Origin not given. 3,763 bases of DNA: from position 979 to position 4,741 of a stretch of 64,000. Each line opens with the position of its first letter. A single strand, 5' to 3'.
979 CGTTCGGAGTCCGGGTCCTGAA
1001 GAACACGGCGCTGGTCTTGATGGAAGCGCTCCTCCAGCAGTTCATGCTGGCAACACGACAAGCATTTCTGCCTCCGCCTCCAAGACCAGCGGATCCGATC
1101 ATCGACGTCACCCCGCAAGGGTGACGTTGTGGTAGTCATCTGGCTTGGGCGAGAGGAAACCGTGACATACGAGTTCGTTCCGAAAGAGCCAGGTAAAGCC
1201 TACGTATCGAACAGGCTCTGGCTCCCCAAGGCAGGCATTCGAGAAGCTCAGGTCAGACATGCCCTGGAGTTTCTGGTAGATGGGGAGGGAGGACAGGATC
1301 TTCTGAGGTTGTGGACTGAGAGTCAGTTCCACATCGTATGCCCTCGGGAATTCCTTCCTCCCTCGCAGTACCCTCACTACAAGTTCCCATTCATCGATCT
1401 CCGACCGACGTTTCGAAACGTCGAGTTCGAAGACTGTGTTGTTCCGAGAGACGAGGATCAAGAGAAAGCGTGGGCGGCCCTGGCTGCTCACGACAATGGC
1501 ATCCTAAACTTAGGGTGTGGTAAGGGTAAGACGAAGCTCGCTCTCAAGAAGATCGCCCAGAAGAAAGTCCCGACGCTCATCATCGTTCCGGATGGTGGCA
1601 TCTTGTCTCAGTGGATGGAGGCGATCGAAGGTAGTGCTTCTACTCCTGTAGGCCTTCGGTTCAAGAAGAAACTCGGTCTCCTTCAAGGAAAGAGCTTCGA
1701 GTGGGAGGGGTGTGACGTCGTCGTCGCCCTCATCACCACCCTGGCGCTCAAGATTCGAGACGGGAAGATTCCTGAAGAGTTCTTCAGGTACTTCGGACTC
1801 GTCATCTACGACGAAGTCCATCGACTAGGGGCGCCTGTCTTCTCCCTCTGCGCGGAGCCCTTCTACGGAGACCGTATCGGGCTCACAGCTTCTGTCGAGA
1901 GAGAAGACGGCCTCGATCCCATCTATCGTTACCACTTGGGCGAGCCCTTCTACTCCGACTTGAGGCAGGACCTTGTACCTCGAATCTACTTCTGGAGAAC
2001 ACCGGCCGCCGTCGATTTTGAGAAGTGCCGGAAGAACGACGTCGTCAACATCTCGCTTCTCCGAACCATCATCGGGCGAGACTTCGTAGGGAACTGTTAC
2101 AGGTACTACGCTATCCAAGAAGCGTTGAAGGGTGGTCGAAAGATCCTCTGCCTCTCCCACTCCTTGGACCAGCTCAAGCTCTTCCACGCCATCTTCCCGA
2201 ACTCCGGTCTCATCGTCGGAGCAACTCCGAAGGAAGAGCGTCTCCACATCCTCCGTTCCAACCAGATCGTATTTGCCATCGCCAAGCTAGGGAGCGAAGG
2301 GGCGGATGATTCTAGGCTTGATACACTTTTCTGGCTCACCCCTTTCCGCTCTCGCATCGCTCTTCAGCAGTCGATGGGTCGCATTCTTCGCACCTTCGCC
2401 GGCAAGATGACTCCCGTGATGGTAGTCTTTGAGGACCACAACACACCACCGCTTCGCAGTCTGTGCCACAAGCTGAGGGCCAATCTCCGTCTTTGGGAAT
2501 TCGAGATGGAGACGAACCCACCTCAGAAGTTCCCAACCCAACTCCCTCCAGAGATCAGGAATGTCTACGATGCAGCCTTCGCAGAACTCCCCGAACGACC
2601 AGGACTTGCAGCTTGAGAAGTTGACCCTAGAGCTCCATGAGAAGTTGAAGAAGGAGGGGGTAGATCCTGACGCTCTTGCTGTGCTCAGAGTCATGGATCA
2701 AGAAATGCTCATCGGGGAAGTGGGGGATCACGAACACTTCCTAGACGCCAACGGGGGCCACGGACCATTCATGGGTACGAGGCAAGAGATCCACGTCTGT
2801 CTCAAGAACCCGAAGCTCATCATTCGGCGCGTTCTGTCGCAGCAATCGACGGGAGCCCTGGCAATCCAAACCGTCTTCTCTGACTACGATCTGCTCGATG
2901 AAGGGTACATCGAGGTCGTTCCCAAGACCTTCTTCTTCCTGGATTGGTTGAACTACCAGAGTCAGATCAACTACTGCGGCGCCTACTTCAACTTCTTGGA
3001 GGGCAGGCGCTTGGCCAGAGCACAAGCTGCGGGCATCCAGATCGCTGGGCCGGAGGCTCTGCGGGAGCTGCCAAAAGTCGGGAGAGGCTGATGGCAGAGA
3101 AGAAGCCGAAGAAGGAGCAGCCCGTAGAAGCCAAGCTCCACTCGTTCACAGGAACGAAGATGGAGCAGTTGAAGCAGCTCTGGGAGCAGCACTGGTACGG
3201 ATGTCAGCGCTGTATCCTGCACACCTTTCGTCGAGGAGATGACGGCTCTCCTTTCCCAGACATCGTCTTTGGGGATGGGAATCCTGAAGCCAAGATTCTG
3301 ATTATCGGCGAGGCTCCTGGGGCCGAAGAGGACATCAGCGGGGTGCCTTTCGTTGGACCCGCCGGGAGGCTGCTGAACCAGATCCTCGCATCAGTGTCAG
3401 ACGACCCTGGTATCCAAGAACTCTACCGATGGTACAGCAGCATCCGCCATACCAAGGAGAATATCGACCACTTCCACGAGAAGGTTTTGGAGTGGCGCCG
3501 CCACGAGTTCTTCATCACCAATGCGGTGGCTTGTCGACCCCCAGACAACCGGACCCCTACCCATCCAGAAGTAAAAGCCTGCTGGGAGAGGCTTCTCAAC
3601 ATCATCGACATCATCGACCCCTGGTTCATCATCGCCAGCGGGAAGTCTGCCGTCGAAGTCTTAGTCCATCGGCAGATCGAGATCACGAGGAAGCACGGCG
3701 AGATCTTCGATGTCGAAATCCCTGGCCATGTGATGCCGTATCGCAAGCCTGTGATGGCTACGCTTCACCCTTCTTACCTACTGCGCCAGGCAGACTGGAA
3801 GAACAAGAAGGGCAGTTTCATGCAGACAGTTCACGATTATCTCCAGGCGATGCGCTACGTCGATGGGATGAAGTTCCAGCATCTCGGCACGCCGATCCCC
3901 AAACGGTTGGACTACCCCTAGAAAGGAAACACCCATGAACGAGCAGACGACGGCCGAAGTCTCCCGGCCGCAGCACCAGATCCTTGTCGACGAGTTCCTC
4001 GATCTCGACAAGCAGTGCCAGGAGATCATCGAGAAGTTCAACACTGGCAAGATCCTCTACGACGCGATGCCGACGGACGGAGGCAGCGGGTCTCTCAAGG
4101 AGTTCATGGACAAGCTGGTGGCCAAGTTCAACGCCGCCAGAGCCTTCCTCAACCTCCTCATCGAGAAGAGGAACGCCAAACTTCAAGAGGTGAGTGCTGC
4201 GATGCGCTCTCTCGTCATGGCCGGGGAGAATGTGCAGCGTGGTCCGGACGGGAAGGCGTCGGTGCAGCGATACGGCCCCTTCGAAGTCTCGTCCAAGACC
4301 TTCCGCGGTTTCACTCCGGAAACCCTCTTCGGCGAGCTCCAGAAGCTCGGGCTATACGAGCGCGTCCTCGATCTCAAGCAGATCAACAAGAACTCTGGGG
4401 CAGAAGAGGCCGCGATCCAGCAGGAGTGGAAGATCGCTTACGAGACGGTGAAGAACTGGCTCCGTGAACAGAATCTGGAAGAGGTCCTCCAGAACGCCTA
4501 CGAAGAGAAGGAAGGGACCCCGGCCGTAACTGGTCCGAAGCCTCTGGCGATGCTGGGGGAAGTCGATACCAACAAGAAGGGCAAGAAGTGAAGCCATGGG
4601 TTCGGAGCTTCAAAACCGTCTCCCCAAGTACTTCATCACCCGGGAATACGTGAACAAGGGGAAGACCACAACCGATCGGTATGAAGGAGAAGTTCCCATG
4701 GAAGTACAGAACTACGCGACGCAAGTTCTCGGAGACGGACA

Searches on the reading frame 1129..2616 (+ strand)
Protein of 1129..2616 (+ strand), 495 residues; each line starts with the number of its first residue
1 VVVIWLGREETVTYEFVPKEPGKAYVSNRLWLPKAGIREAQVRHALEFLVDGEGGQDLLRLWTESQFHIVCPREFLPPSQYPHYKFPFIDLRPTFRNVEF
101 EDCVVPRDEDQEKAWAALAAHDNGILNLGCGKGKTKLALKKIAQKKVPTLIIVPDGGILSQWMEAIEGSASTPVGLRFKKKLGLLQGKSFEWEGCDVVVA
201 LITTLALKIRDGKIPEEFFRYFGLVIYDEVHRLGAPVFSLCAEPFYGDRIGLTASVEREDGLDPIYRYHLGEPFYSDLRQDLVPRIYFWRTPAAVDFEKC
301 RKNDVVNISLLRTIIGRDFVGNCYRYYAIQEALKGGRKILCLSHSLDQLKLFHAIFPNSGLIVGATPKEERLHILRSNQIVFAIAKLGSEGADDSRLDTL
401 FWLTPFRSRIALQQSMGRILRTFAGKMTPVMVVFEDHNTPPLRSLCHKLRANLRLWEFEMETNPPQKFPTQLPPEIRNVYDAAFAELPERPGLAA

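Call 26: search_protein_families(library=pfam, proteins=[window:1129-2616:+], max_evalue=0.001)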
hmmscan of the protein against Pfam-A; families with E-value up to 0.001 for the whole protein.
window:1129-2616:+ (495 aa): 2 families
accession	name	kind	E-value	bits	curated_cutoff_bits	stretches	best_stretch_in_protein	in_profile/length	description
PF04851.21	ResIII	-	5e-11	43.2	22.5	1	111-257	8-163/164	Type III restriction enzyme, res subunit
PF00270.35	DEAD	-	4.4e-07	30.2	26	1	109-235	2-131/167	DEAD/DEAH box helicase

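Call 41: find_encoding_contigs(protein=window:1129-2616:+, flank=10000, max_places=3)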
Protein window:1129-2616:+ (495 aa): no gene with exactly this product is on record in the collection.

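Call 52: find_encoding_contigs(protein=window:1162-2616:+, flank=10000, max_places=3)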
Protein window:1162-2616:+ (484 aa): 1 contig read that carries it; 1 place shown.
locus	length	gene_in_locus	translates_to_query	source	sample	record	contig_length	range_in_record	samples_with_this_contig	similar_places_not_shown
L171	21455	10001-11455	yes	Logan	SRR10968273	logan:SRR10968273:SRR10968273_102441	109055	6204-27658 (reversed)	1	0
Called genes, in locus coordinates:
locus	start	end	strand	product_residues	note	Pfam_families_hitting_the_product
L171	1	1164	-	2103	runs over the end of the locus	PF00562:RNA_pol_Rpb2_6, PF04997:RNA_pol_Rpb1_1 (weak), PF00623:RNA_pol_Rpb1_2, PF04998:RNA_pol_Rpb1_5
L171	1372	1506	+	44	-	-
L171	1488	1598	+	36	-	-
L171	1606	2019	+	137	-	-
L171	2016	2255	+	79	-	-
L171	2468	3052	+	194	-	-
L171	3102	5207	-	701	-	-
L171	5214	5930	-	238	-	-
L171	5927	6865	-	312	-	-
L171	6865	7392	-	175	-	-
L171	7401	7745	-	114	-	-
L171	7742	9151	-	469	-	-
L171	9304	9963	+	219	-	-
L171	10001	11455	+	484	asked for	PF00270:DEAD (weak), PF04851:ResIII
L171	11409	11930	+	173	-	-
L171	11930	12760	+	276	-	PF03167:UDG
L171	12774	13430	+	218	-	-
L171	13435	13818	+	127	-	-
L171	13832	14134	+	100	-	-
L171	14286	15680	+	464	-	PF03796:DnaB_C, PF13481:AAA_25 (faint)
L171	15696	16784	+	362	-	PF01807:Zn_ribbon_DnaG, PF13662:Toprim_4, PF01751:Toprim (weak), PF13155:Toprim_2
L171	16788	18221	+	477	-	-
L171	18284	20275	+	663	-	PF00476:DNA_pol_A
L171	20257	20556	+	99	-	PF14216:DUF4326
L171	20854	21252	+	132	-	PF01503:PRA-PH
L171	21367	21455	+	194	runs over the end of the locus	-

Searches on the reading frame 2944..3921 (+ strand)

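Call 26: search_protein_families(library=pfam, proteins=[window:2944-3921:+], max_evalue=0.001)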
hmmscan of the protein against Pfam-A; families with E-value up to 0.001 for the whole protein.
window:2944-3921:+ (325 aa): 1 family
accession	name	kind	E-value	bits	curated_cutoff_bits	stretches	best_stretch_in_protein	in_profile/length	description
PF03167.25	UDG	-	4e-30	105.2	24.3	1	109-288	1-130/141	Uracil DNA glycosylase superfamily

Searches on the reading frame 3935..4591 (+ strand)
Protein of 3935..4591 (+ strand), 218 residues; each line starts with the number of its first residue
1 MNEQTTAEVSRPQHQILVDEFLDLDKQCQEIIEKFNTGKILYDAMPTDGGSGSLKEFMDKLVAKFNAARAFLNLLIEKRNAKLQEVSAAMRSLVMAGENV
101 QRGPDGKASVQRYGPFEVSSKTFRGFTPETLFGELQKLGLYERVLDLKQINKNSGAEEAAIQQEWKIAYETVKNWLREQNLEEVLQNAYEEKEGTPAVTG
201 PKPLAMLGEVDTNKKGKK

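Call 26: search_protein_families(library=pfam, proteins=[window:3935-4591:+], max_evalue=0.001)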
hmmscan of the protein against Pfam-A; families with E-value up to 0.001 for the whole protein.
window:3935-4591:+ (218 aa): 1 family
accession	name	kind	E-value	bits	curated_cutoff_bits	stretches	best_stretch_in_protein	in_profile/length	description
PF18173.6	bacHORMA_2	-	0.00062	20.1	27.3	1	146-192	23-69/166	Bacterial HORMA domain 2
